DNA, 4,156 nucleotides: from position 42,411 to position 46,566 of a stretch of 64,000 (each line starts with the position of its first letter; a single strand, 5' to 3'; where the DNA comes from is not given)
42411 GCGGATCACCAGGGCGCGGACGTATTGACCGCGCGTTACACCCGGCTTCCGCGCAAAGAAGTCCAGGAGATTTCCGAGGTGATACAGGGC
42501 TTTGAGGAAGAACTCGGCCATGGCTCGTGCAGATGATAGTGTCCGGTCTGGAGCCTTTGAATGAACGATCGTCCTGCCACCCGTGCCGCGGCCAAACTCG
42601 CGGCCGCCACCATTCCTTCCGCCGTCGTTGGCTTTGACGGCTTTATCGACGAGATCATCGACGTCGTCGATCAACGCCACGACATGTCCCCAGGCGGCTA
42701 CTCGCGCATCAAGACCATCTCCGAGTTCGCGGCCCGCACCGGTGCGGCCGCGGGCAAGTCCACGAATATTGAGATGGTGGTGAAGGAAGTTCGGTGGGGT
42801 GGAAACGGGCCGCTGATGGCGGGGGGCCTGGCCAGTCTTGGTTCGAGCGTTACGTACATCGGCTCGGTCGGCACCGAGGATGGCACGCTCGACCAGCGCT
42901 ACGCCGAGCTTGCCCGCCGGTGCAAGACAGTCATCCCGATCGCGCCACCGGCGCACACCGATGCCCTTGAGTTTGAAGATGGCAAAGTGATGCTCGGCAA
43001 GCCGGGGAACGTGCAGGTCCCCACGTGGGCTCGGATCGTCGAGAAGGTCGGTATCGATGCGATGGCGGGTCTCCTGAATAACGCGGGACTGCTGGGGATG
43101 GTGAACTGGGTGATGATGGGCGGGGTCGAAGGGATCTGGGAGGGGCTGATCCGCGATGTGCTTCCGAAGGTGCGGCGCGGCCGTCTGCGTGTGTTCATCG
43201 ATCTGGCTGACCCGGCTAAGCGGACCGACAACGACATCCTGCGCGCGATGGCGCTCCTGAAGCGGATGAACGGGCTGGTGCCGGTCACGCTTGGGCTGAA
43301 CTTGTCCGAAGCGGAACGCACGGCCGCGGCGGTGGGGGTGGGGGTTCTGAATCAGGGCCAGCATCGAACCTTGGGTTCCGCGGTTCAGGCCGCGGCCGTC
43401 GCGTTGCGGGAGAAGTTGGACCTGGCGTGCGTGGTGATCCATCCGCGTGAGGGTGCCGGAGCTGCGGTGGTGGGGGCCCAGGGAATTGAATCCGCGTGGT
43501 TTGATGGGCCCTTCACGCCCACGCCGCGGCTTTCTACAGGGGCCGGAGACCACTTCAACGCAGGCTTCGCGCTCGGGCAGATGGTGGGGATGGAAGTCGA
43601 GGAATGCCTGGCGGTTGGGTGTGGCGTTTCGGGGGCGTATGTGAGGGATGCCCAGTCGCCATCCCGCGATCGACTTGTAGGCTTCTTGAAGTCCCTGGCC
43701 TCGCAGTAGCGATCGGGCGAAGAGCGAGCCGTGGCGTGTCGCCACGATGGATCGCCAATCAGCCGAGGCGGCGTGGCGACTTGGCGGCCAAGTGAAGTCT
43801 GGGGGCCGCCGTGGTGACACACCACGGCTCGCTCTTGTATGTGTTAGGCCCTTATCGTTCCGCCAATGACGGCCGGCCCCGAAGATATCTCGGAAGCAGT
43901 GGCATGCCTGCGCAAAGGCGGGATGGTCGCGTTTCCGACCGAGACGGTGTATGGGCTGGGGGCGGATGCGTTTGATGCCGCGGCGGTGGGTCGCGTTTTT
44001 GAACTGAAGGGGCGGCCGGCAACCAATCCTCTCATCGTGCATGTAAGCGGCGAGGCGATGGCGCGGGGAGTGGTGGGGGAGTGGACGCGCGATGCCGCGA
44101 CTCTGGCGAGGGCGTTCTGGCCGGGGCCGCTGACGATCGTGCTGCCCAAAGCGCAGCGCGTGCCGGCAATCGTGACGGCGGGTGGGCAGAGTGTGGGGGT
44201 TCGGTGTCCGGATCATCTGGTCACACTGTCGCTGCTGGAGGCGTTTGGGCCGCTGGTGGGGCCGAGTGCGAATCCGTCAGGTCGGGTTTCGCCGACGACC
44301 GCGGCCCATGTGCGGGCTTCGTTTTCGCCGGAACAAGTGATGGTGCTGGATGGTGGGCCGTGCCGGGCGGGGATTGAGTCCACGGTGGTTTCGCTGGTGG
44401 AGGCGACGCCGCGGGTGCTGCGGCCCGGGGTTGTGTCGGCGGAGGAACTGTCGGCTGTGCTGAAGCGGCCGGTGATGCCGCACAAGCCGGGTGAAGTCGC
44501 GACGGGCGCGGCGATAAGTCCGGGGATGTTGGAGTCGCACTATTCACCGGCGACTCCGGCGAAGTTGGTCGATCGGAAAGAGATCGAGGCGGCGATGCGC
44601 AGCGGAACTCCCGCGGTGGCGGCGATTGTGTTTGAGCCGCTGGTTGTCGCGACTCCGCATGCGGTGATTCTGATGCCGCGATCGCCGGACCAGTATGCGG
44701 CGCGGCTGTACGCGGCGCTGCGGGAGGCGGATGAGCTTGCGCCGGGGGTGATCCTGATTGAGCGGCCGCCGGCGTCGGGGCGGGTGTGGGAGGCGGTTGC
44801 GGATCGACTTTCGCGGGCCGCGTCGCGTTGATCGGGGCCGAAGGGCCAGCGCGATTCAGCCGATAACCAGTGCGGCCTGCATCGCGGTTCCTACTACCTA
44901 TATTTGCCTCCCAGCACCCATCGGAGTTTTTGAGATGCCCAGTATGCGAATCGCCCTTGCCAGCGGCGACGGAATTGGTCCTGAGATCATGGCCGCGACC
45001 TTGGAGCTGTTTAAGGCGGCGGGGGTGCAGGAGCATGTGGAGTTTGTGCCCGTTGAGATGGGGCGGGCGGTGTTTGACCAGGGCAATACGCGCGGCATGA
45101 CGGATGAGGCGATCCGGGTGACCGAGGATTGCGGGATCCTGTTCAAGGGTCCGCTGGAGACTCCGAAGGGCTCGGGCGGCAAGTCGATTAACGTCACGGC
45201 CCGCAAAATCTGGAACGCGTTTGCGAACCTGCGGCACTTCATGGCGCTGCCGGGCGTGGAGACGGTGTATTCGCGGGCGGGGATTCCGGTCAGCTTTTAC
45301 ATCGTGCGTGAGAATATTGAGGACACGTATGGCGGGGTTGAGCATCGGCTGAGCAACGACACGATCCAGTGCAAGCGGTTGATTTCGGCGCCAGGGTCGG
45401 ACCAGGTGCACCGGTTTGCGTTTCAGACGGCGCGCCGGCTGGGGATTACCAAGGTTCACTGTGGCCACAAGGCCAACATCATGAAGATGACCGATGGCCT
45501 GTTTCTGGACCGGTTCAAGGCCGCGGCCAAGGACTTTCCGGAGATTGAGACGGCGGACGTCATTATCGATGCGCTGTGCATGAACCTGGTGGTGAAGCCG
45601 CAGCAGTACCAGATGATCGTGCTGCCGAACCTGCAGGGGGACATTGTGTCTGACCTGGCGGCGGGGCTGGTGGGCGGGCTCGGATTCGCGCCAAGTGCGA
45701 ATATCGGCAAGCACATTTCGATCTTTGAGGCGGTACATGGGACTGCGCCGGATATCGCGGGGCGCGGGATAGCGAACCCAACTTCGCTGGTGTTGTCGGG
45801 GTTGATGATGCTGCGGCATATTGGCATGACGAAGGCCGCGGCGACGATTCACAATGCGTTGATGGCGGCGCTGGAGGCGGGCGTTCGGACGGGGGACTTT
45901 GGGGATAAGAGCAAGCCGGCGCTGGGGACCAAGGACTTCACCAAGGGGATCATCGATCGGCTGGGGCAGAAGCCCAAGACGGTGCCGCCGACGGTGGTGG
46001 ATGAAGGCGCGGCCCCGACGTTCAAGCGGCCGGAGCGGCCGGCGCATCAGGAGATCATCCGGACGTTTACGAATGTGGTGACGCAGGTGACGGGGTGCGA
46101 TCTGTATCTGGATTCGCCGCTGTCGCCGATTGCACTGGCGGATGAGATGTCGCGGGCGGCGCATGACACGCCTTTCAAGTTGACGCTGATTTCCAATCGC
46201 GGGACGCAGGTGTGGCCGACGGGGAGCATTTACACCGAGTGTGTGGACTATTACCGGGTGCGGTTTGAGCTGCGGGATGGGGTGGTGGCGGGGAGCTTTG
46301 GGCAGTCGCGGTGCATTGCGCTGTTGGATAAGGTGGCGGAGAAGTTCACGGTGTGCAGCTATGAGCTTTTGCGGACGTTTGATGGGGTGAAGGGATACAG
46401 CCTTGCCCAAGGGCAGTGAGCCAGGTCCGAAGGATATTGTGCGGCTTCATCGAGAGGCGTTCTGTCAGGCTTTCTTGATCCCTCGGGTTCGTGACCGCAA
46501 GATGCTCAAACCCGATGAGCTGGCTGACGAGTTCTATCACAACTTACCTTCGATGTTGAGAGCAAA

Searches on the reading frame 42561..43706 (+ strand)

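Call 19: search_protein_families(library=pfam, proteins=[window:42561-43706:+], max_evalue=0.001)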
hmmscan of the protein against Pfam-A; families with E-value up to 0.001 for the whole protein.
window:42561-43706:+ (382 aa): 2 families
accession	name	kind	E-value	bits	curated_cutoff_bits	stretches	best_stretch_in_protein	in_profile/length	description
PF25270.1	Khk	-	2e-54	185.6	35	1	19-376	23-362/365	Prokaryotic ketohexokinase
PF00294.29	PfkB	-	1.2e-06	28.5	25.8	1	325-362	254-291/302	pfkB family carbohydrate kinase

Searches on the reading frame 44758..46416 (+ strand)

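Call 19: search_protein_families(library=pfam, proteins=[window:44758-46416:+], max_evalue=0.001)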
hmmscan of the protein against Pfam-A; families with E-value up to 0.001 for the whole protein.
window:44758-46416:+ (553 aa): 2 families
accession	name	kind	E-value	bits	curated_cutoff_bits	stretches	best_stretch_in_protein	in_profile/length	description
PF00180.25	Iso_dh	-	1.6e-83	281.3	27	1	65-397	2-347/348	Isocitrate/isopropylmalate dehydrogenase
PF18324.6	Isocitrate_DH_C_bact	-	1.8e-21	76.7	25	1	443-553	2-110/110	Bacterial isocitrate dehydrogenase, C-terminal domain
